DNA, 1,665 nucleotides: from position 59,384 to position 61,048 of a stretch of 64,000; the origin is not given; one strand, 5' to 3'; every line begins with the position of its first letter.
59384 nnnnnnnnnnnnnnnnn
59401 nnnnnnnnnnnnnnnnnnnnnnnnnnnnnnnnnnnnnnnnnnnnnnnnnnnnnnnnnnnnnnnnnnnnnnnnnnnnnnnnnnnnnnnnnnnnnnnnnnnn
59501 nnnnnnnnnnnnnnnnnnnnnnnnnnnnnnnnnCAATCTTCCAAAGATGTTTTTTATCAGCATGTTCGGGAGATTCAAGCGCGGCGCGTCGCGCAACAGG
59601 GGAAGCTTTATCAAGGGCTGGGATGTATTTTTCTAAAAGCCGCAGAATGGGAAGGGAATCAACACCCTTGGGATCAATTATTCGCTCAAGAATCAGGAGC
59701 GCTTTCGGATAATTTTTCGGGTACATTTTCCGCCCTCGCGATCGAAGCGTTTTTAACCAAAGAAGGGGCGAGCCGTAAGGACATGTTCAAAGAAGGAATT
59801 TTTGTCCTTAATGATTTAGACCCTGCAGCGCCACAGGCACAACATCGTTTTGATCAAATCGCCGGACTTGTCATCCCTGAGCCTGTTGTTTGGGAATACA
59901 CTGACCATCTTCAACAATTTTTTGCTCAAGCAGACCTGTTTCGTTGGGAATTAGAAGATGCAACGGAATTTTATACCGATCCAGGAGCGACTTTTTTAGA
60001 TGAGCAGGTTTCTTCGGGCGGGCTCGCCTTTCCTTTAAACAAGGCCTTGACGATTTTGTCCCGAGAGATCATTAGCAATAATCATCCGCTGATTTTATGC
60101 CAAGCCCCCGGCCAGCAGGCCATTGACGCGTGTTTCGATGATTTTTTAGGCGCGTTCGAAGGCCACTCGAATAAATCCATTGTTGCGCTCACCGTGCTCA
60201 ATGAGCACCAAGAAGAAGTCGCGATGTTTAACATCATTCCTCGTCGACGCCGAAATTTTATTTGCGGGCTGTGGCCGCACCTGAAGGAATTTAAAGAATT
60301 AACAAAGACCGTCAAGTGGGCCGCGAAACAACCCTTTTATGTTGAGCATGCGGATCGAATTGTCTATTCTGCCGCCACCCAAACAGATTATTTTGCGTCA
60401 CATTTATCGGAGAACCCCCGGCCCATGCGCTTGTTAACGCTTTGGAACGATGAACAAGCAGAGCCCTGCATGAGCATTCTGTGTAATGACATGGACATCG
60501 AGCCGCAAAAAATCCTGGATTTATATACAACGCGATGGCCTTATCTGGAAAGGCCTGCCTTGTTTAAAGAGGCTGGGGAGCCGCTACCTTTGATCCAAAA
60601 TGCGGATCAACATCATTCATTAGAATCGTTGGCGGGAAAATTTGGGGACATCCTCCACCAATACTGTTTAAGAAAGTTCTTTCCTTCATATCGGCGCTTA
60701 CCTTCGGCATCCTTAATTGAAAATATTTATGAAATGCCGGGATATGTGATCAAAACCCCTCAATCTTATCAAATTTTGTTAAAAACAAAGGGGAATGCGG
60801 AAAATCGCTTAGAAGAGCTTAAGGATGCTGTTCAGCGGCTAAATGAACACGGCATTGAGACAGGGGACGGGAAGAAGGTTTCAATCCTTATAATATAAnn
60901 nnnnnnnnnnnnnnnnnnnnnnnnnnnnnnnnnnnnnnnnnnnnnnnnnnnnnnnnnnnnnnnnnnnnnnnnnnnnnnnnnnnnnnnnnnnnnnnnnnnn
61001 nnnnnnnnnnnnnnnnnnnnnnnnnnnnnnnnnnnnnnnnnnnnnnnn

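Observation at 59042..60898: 618-aa orphan protein inside the pilus locus, with an HTH-like N-terminus and a transposase-like YxxRW motif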

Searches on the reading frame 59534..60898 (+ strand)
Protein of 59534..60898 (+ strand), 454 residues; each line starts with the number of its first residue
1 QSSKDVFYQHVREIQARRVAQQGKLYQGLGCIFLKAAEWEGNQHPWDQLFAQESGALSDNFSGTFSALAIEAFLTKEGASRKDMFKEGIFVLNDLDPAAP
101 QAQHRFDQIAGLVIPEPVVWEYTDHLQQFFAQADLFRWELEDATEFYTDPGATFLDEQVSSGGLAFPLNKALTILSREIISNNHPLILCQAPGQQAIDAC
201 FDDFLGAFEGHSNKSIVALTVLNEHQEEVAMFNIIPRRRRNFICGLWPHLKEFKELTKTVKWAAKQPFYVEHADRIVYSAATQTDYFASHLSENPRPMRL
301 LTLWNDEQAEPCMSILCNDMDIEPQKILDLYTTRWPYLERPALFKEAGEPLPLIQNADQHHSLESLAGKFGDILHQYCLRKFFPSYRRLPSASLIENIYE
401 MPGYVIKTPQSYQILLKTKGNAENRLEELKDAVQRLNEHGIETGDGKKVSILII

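Call 58: predict_structure(alignment_id=A2)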
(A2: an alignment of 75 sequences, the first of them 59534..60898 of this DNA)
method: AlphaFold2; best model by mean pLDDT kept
length: 454 residues; sequences in the alignment: 75
mean_pLDDT: 92.1   pTM: 0.92
mean pLDDT of the five models: 92.1, 91.5, 91.0, 91.0, 90.8
residues with pLDDT >= 90: 364; 70-90: 71; 50-70: 19; < 50: 0
segments of 3 or more residues with pLDDT < 50: none
pLDDT, mean of each block of 10 residues (from residue 1): 90 95 95 97 82 75 93 87 85 92 85 92 92 97 97 93 89 97 97 95 96 96 96 97 97 96 95 95 93 86 96 97 98 93 69 70 93 95 93 94 96 94 91 95 95 96
secondary structure, 60 per line:
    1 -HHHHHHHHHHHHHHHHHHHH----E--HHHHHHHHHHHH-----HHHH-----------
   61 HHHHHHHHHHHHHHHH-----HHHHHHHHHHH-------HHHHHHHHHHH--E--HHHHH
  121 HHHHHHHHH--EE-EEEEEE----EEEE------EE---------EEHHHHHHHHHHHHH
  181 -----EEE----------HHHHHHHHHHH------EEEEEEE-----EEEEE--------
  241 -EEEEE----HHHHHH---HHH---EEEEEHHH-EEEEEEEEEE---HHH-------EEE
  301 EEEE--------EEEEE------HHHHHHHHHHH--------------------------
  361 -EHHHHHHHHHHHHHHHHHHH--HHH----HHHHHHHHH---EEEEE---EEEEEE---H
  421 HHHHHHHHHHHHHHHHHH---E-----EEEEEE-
elements in order: H2-21 H29-40 H46-49 H61-76 H82-92 H100-110 H116-129 E135-140 E145-148 H168-180 E186-188 H199-209 E216-222 E228-232 E242-246 H251-256 E266-270 E275-284 E298-304 E313-317 H324-334 H363-381 H391-399 E403-407 E411-416 H420-438 E448-453

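Call 65: search_solved_structures(query=A2, max_evalue=10, show_alignments=2)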
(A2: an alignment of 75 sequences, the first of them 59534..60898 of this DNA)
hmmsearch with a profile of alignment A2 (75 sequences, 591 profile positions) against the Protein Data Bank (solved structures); distinct sequences matched with E-value up to 10: 0.

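Call 67: fold_search(model_id=the predicted structure, library=pdb)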
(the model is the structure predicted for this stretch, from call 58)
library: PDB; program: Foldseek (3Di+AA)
matches with E <= 10: 586; with E <= 0.001: 0
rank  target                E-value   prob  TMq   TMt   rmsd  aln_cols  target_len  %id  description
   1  1mus_A                1.9e-02  0.35  0.20  0.20  15.7       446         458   12  crystal structure of Tn5 transposase complexed with resolved outside end DNA (released 2002-09-27)
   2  1mm8_A                3.1e-02  0.25  0.21  0.21  17.2       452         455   10  Crystal structure of Tn5 Transposase complexed with ME DNA (released 2002-12-13)
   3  3upp_B                3.5e-01  0.03  0.09  0.09  26.4       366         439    9  Structure of penicillin-binding protein A from M. tuberculosis: ceftrixaone acyl-enzyme complex (released 2012-10-24)
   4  6e0a_A                4.1e-01  0.03  0.09  0.12  22.7       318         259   11  Crystal Structure of Helicobacter pylori TlpA Chemoreceptor Ligand Binding Domain (released 2018-09-12)
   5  3lo7_A                4.3e-01  0.05  0.08  0.09  22.9       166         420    9  Crystal structure of PBPA from Mycobacterium tuberculosis (released 2010-03-23)
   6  8zkk_A                4.3e-01  0.02  0.08  0.07  23.4       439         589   10  Portal-tail of Vibrio cholerae typing phage mature VP1 (released 2024-08-14)
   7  5wbf_C                4.6e-01  0.03  0.09  0.12  23.6       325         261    8  Double CACHE (dCACHE) sensing domain of TlpC chemoreceptor from Helicobacter pylori (released 2017-11-08)
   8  5ynw_A                4.8e-01  0.03  0.09  0.12  21.8       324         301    8  Crystal structure of an aromatic prenyltransferase FAMD1 from Fischerella ambigua UTEX 1903 in complex with DMASPP and (released 2018-08-29)
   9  6e09_A                5.1e-01  0.03  0.08  0.12  18.9       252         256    9  Crystal Structure of Helicobacter pylori TlpA Chemoreceptor Ligand Binding Domain (released 2018-09-12)
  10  3bhd_A                5.3e-01  0.04  0.09  0.16  22.0       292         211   10  Crystal structure of human thiamine triphosphatase (THTPA) (released 2007-12-11)
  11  5voh_C                5.6e-01  0.06  0.07  0.07  19.9       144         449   10  Crystal structure of engineered water-forming NADPH oxidase (TPNOX) bound to NADPH. The G159A, D177A, A178R, M179S, P1 (released 2017-08-02)
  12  2h4p_A                5.6e-01  0.03  0.09  0.10  22.3       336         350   10  Crystal structure of wildtype MENT in the cleaved conformation (released 2006-07-18)
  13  2h4q_A                6.3e-01  0.03  0.08  0.10  22.5       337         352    9  Crystal structure of a M-loop deletion variant of MENT in the cleaved conformation (released 2006-07-18)
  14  9heh                  6.6e-01  0.02  0.09  0.12  25.4       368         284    8  Structure of the ligand binding domain of the chemoreceptor MkcA (DSOMK10_RS0100305) of Dickeya solani MK10 in complex w (released 2025-08-06)
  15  9ebw_B                6.6e-01  0.02  0.08  0.07  27.2       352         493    8  Chimeric fluorescence biosensor formed from a lactate-binding protein and GFP, bound to lactate (released 2025-03-19)
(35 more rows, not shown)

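Call 69: search_protein_families(library=ncbifam, alignment_id=A2, max_evalue=10)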
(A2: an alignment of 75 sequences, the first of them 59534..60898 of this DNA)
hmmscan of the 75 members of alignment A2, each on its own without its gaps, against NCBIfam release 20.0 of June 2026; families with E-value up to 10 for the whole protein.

A. member 1, window:59534-60898:+ (454 aa): 2 families
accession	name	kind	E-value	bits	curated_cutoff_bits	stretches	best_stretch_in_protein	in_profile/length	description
NF033592.1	transpos_IS4_1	equivalog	0.13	11.3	115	1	276-335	228-288/332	IS4 family transposase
NF049925.1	transpos_IS4_4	equivalog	0.22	10.2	250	1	291-336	285-327/449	IS4 family transposase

B. families by the number of members that match (of 75 scanned): 29 families (the first 25 are shown)
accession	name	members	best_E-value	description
NF033545.0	transpos_IS630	47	5.2e-05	IS630 family transposase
NF033577.2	transpos_IS481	14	0.001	IS481 family transposase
NF033592.1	transpos_IS4_1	6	0.009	IS4 family transposase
NF049999.1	transpos_IS701_3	3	0.014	IS701 family transposase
NF033594.2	transpos_ISNCY_2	3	0.036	ISNCY family transposase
TIGR01953.1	NusA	2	0.0092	transcription termination factor NusA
NF049925.1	transpos_IS4_4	2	0.012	IS4 family transposase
NF004602.0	PRK05932.2-4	1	0.005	RNA polymerase factor sigma-54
NF052586.1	RnaseECyano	1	0.0096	ribonuclease E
NF005032.0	PRK06444.1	1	0.0098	prephenate dehydrogenase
TIGR01236.1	D1pyr5carbox1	1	0.019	L-glutamate gamma-semialdehyde dehydrogenase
NF047909.1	CellAnchorMapZStrp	1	0.03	cell division site-positioning protein MapZ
TIGR04092.1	LTA_DltD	1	0.034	D-alanyl-lipoteichoic acid biosynthesis protein DltD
NF003757.0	PRK05350.1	1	0.038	acyl carrier protein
TIGR04532.1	PT_fungal_PKS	1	0.059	polyketide product template domain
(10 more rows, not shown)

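Call 70: search_protein_families(library=pfam, alignment_id=A2, max_evalue=10)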
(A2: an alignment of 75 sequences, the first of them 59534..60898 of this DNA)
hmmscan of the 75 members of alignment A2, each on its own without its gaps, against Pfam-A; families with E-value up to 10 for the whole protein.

A. member 1, window:59534-60898:+ (454 aa): 0 families

B. families by the number of members that match (of 75 scanned): 46 families (the first 25 are shown)
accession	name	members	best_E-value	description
PF13565.12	HTH_32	52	1.5e-06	Homeodomain-like domain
PF01498.24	HTH_Tnp_Tc3_2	41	1.5e-05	Transposase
PF13592.12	HTH_33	20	0.00013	Winged helix-turn helix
PF02650.20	HTH_WhiA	19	0.0013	WhiA C-terminal HTH domain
PF21128.4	MCM4_WHD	5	0.01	MCM4, winged helix domain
PF25716.1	BPP1_LPA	2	0.019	Late promoter-activating protein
PF09416.16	UPF1_Zn_bind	2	0.037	RNA helicase (UPF2 interacting domain)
PF13276.12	HTH_21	2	0.06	HTH-like domain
PF21715.3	CggR_N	2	0.097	CggR N-terminal DNA binding domain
PF04239.17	DUF421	1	0.0076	YetF C-terminal domain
PF09648.15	YycI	1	0.015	YycI protein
PF19852.4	DUF6327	1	0.024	Family of unknown function (DUF6327)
PF25617.1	PhiKZ_gp86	1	0.025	Bacteriophage PhiKZ vertex-binding protein gp86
PF06862.17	Utp25_C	1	0.029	Utp25, C-terminal domain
PF04748.18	Polysacc_deac_2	1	0.03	Divergent polysaccharide deacetylase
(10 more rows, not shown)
